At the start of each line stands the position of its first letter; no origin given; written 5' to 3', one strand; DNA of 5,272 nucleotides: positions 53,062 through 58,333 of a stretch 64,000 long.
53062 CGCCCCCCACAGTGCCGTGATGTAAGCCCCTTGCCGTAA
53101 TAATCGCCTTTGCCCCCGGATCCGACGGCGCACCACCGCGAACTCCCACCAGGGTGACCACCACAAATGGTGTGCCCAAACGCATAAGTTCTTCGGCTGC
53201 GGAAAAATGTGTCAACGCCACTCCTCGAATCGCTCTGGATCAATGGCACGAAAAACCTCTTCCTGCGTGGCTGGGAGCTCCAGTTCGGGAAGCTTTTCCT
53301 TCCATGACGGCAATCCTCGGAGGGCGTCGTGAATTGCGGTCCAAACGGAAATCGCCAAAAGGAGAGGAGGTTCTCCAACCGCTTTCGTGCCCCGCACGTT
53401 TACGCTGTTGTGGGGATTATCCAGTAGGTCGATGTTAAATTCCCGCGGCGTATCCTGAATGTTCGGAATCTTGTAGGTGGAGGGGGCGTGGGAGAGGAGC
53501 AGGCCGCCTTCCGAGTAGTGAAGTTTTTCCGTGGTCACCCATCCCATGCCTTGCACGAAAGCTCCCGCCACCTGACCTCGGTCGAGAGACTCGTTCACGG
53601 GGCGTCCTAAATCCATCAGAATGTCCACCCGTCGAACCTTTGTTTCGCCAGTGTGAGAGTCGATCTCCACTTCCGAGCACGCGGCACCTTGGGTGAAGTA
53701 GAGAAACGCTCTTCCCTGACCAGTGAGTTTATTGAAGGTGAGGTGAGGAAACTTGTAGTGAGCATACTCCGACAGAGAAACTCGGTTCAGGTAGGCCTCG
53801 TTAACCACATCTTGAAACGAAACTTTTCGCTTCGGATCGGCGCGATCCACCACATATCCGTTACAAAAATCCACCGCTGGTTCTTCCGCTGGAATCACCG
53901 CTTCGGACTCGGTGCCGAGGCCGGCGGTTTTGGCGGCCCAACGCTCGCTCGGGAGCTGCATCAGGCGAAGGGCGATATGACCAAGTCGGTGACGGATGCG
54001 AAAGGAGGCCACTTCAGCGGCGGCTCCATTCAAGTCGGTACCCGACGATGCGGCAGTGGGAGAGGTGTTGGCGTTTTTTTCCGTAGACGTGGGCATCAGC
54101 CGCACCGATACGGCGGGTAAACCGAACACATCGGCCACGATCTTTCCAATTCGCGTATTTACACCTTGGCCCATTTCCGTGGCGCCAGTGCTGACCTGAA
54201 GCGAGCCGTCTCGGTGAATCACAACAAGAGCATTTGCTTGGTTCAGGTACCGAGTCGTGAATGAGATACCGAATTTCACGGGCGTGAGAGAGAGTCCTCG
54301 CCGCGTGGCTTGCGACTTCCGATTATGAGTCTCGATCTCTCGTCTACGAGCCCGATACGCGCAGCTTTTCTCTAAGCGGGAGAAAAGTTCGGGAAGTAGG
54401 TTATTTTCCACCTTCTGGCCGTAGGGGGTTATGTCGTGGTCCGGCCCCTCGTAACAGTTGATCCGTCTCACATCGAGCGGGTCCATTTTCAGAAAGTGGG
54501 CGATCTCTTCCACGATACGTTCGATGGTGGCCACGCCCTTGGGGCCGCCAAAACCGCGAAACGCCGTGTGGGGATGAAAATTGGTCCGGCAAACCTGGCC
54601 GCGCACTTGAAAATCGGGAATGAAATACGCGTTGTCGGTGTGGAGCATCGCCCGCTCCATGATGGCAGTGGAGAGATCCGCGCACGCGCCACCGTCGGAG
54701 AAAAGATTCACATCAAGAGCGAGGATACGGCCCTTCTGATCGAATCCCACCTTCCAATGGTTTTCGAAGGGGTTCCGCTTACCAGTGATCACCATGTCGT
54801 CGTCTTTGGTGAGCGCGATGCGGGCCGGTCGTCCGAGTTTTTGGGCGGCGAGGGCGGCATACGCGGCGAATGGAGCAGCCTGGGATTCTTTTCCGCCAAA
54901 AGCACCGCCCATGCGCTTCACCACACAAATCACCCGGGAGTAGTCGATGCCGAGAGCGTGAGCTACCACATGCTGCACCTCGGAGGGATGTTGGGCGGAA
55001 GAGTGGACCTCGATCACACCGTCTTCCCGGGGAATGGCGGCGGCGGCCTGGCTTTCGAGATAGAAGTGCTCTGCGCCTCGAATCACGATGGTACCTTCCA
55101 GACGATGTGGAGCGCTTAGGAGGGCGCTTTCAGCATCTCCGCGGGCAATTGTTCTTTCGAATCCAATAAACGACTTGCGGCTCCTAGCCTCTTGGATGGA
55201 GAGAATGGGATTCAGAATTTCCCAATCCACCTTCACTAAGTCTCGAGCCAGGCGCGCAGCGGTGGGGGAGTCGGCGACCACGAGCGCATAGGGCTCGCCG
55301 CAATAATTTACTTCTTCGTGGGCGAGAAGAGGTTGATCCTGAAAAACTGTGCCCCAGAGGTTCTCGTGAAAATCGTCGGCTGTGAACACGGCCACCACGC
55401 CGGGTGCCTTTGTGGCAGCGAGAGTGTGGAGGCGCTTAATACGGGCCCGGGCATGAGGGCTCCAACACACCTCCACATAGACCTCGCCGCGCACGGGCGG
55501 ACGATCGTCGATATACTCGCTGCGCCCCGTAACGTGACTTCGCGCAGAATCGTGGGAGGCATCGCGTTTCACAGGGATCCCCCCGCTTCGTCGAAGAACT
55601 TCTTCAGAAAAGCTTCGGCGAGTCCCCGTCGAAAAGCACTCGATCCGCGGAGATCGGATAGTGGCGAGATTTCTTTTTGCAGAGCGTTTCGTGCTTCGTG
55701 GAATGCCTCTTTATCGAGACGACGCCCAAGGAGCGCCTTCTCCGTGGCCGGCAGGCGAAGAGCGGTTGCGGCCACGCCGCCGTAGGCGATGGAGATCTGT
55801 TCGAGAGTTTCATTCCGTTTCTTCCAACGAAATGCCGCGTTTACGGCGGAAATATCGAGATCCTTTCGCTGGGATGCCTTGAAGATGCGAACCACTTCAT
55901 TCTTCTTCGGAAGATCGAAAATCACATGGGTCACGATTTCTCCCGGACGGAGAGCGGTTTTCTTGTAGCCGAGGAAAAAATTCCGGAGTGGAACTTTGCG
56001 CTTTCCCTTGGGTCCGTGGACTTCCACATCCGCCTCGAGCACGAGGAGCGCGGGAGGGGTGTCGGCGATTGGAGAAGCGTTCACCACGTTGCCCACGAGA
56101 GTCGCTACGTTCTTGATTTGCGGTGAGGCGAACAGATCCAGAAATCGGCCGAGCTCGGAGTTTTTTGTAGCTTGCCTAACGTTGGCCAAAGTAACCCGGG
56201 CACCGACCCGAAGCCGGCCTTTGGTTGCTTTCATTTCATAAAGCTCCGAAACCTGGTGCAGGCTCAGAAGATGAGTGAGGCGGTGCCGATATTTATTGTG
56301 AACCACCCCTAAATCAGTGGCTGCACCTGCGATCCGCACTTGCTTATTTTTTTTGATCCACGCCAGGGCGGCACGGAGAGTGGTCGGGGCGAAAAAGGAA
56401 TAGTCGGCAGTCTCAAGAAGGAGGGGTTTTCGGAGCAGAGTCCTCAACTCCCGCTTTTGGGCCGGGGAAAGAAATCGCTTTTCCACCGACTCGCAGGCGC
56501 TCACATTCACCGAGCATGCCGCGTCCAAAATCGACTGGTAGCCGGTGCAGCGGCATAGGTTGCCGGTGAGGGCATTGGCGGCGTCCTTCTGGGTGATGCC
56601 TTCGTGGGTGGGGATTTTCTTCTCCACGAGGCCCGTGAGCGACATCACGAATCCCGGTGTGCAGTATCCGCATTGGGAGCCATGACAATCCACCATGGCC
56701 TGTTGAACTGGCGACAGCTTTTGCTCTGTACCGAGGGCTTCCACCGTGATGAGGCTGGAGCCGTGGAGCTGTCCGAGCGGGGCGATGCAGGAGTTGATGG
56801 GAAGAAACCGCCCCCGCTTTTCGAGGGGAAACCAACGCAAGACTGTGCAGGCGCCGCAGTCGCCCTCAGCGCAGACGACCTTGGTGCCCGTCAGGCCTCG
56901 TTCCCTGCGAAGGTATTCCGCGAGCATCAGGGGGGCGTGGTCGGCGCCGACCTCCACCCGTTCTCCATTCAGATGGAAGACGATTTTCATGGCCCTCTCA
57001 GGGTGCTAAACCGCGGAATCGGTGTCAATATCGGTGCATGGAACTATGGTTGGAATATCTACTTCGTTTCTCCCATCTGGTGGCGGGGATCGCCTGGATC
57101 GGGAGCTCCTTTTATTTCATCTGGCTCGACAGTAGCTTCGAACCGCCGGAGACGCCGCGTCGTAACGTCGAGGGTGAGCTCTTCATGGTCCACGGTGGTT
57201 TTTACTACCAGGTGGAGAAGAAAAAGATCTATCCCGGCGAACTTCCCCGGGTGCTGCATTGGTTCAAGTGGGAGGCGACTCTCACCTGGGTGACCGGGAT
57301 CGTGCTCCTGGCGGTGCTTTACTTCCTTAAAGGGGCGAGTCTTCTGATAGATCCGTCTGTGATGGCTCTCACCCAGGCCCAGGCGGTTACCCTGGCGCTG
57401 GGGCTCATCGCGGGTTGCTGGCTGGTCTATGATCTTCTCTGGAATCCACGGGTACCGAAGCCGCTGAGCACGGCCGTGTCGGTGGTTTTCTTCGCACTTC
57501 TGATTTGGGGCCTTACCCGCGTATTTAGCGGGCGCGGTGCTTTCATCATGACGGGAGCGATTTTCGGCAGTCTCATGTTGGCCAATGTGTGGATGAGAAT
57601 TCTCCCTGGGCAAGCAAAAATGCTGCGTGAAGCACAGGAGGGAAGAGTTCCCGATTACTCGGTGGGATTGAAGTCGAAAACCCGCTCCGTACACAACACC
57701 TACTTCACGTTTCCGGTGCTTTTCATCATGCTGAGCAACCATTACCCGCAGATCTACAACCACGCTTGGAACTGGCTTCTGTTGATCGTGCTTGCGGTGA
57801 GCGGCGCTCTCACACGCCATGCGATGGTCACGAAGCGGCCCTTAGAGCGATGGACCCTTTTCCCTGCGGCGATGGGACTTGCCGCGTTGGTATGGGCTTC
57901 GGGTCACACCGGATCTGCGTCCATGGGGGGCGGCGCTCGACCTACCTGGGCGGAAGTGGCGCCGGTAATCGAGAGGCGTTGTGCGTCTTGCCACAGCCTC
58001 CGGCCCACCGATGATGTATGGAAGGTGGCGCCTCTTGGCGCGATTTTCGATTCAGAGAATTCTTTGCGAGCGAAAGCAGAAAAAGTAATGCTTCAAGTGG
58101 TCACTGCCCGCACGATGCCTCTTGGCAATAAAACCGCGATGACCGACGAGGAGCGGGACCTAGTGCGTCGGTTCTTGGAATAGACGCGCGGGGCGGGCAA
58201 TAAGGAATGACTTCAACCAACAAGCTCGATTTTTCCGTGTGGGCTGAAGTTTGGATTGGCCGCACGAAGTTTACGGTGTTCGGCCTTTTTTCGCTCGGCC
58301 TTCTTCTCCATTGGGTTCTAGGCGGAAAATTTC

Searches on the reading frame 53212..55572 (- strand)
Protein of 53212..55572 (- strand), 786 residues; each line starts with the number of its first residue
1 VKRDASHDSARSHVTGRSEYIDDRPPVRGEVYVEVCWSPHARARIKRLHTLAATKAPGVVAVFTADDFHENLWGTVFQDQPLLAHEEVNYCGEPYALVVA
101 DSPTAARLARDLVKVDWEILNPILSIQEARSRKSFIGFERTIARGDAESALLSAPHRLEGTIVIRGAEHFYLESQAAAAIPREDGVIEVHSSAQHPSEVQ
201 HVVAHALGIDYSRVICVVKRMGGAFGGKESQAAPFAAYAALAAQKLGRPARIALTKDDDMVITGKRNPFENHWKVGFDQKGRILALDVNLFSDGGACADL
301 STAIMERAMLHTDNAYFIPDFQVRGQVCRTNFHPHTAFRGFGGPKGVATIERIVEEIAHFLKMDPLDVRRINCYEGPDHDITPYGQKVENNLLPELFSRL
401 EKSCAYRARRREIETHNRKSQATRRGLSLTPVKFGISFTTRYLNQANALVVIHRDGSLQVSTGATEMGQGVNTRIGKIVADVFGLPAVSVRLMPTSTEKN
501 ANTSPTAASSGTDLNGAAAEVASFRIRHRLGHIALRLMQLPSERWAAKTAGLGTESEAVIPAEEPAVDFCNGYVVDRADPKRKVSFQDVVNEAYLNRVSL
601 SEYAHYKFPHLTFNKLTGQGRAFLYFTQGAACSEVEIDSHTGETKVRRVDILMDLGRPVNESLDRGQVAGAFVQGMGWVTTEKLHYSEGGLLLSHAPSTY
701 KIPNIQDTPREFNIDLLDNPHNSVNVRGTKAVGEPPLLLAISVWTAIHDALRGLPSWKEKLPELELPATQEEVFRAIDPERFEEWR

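Call 91: search_protein_families(library=pfam, proteins=[window:53212-55572:-], max_evalue=0.00001)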
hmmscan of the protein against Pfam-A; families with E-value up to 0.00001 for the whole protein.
window:53212-55572:- (786 aa): 3 families
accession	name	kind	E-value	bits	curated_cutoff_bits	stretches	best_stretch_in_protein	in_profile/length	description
PF02738.23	MoCoBD_1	-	1.1e-83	280.6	27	1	141-373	12-244/244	Molybdopterin cofactor-binding domain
PF20256.3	MoCoBD_2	-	4.3e-79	266.4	27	1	400-709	2-283/283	Molybdopterin cofactor-binding domain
PF01315.27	Ald_Xan_dh_C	-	9.7e-23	81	31.3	1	15-120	1-109/110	Aldehyde oxidase and xanthine dehydrogenase, a/b hammerhead domain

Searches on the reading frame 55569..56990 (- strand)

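Call 91: search_protein_families(library=pfam, proteins=[window:55569-56990:-], max_evalue=0.00001)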
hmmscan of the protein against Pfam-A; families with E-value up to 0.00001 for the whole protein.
window:55569-56990:- (473 aa): 3 families
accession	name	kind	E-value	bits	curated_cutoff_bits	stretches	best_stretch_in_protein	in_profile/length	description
PF00941.27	FAD_binding_5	-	1.5e-42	145.7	27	1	197-358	3-167/170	FAD binding domain in molybdopterin dehydrogenase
PF03450.22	CO_deh_flav_C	-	7e-30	103.6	25.5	1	369-469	2-102/102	CO dehydrogenase flavoprotein C-terminal domain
PF01799.25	Fer2_2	-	2.8e-27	95.1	30.3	1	82-158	1-74/75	[2Fe-2S] binding domain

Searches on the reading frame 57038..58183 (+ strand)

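Call 91: search_protein_families(library=pfam, proteins=[window:57038-58183:+], max_evalue=0.00001)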
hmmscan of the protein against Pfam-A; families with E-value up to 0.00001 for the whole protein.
window:57038-58183:+ (381 aa): 1 family
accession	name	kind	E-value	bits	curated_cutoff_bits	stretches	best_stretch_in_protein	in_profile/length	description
PF06181.16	Urate_ox_N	-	4e-96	322.4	26.9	1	4-284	6-291/295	Urate oxidase N-terminal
